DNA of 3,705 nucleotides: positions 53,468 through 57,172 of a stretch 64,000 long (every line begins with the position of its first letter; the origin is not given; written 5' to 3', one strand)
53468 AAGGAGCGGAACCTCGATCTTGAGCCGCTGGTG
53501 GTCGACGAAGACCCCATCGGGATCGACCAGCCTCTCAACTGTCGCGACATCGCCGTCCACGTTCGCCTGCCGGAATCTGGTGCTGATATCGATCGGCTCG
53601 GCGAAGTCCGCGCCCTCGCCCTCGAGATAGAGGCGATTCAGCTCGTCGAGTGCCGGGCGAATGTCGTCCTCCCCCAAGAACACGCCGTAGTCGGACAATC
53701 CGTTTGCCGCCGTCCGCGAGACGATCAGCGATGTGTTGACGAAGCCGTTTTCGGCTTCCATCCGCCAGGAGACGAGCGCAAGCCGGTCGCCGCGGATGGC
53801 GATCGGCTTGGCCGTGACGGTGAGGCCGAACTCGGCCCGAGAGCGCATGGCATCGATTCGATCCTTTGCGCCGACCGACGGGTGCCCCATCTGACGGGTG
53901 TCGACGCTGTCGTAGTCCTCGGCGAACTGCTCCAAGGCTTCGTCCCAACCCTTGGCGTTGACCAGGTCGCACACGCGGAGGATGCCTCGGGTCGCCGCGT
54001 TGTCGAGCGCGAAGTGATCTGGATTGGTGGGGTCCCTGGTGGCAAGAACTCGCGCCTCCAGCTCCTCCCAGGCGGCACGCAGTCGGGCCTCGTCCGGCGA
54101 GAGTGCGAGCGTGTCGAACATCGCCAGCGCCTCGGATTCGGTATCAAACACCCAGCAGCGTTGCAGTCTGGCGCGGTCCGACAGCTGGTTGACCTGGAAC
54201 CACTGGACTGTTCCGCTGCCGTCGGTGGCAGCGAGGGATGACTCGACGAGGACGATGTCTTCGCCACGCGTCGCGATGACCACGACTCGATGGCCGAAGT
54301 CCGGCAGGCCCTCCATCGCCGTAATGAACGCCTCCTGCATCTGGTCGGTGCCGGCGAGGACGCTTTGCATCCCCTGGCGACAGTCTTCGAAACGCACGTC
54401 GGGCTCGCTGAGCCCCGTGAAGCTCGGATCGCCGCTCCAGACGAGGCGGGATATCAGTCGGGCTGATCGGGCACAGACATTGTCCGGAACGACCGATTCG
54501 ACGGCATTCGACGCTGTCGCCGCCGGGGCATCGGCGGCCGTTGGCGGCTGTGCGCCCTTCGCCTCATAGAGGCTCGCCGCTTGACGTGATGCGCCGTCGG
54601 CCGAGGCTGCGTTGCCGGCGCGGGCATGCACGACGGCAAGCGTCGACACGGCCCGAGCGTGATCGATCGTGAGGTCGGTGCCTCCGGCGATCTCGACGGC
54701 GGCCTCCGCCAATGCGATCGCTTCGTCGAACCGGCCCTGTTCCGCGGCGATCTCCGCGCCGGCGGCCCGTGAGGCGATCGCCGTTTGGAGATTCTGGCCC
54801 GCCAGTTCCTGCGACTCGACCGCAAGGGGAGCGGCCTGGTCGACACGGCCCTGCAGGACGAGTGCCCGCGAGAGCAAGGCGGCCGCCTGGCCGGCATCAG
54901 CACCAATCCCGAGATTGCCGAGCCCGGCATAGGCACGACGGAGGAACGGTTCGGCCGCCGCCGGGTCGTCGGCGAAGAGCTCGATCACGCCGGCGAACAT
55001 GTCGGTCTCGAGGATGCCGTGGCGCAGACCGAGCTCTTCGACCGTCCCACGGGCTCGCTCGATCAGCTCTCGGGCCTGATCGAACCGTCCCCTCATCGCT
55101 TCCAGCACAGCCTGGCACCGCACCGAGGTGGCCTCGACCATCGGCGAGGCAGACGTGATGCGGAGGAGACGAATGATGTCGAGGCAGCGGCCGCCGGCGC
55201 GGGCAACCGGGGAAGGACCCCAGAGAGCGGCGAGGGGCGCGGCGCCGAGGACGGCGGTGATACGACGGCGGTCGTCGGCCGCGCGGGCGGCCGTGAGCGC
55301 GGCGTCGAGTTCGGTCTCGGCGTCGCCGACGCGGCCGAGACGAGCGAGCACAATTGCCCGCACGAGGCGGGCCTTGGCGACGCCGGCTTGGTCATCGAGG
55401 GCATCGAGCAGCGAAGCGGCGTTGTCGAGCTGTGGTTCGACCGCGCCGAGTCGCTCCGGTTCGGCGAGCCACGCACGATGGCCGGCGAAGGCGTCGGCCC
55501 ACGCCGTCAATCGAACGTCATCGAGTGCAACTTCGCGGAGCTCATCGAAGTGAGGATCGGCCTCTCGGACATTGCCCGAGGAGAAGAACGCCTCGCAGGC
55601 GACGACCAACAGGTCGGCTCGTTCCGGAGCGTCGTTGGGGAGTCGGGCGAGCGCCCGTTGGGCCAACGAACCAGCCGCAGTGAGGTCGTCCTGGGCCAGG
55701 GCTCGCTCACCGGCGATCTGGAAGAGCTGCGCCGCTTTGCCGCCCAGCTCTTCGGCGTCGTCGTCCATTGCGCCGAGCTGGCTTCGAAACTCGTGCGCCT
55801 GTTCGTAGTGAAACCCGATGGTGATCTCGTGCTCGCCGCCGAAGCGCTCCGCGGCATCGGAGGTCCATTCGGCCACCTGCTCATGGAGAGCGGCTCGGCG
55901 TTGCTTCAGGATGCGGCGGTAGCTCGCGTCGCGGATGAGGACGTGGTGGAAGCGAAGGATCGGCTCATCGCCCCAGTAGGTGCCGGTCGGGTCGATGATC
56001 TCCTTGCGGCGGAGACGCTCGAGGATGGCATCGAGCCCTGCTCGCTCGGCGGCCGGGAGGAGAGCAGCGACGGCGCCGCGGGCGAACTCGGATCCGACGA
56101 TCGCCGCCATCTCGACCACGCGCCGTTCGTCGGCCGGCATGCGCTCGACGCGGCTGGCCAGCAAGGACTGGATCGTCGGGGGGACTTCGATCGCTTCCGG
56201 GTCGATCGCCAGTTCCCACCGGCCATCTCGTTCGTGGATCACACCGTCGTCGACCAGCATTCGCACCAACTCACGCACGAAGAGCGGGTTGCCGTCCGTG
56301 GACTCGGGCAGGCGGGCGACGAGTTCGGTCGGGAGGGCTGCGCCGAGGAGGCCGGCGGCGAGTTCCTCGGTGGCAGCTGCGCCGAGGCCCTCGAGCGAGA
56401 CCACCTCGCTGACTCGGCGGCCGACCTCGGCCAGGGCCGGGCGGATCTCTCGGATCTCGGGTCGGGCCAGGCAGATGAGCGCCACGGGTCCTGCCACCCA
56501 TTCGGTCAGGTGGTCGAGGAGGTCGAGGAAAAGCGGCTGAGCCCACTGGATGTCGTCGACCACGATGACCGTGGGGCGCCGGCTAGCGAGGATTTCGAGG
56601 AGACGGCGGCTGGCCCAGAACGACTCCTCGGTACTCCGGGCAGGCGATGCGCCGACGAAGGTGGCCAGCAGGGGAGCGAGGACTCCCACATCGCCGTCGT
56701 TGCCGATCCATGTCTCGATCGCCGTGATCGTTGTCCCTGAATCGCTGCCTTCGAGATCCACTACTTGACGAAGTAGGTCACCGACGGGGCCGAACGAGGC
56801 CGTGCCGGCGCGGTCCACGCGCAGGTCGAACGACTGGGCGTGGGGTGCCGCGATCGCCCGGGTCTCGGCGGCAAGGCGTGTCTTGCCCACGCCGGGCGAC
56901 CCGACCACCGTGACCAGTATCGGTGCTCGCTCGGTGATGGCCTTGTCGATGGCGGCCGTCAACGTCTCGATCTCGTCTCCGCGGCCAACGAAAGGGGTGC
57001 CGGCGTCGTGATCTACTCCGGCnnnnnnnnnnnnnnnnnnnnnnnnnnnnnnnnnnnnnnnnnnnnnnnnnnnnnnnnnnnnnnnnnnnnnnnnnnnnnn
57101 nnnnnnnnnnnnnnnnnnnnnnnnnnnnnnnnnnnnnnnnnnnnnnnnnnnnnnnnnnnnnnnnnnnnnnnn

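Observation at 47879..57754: Giant 3,291-aa protein: zinc ribbon, class III cyclase, STAND NTPase, TPR and a repeat array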

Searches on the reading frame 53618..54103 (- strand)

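Call 78: search_protein_families(library=pfam, proteins=[window:53618-54103:-], max_evalue=0.05)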
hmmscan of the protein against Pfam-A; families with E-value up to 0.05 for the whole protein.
window:53618-54103:- (162 aa): 1 family
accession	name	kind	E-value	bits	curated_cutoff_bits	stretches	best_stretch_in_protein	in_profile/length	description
PF12680.13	SnoaL_2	-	0.0021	19.1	27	1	43-118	3-76/102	SnoaL-like domain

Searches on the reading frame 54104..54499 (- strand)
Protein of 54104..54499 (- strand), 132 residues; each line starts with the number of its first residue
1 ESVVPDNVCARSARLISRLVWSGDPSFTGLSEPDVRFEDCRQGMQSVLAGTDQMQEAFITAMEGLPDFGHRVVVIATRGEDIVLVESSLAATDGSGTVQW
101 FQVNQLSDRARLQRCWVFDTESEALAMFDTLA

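Call 78: search_protein_families(library=pfam, proteins=[window:54104-54499:-], max_evalue=0.05)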
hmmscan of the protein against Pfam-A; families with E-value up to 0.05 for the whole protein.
window:54104-54499:- (132 aa): 1 family
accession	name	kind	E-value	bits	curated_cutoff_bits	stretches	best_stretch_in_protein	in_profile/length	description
PF12680.13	SnoaL_2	-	0.018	16.1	27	1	29-98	18-86/102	SnoaL-like domain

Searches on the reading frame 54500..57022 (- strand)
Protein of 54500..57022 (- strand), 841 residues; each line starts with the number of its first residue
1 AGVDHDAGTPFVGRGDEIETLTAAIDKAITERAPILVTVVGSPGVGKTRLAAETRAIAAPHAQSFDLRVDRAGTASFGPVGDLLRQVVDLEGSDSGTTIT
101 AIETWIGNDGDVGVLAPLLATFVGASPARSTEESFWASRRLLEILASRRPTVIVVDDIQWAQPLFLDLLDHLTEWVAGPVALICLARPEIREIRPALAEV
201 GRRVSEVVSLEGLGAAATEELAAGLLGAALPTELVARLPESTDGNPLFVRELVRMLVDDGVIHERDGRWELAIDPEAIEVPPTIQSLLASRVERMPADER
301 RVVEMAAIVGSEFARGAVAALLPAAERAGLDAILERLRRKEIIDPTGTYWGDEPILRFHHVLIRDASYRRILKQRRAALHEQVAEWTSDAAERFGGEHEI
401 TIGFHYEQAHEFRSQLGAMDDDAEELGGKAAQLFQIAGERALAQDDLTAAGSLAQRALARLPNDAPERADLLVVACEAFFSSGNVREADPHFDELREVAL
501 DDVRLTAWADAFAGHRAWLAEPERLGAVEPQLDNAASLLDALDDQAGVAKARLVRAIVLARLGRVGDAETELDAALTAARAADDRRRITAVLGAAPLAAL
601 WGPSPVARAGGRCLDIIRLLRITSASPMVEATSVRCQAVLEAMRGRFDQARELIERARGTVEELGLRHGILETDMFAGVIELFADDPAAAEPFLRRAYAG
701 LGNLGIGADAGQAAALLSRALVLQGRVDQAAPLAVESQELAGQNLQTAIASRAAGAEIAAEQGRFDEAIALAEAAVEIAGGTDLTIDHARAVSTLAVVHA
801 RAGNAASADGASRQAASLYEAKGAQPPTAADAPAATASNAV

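Call 66: search_solved_structures(query=window:54500-57022:-, max_evalue=1)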
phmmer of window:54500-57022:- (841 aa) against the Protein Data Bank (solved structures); distinct sequences matched with E-value up to 1: 0.
